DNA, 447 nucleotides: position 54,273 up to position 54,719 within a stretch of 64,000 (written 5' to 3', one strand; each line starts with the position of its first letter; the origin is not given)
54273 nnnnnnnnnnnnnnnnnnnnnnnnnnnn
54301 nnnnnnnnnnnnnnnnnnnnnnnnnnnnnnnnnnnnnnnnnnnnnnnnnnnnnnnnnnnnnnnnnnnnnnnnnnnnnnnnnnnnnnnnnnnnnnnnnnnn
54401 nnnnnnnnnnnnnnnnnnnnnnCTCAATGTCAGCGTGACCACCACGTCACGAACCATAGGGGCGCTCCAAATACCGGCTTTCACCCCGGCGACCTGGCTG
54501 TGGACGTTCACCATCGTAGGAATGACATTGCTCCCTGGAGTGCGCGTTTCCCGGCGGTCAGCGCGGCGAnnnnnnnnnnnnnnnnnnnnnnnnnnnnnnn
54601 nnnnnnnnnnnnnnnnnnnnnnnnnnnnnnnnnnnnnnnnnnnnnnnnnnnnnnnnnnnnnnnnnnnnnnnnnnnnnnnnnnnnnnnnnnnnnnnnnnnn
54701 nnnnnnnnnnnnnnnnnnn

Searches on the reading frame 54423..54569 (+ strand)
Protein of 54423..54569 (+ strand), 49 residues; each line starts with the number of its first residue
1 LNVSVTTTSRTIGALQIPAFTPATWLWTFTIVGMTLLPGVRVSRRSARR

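Call 58: search_protein_families(library=ncbifam, proteins=[window:54423-54569:+], max_evalue=10)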
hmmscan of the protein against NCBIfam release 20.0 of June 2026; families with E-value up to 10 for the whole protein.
seq(49 aa): 1 family
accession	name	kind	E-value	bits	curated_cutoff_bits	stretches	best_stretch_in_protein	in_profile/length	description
NF058595.1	invert_tail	domain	0.0092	16.3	37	1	2-48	4-49/113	lipo-invert putative C-terminal anchoring domain-containing protein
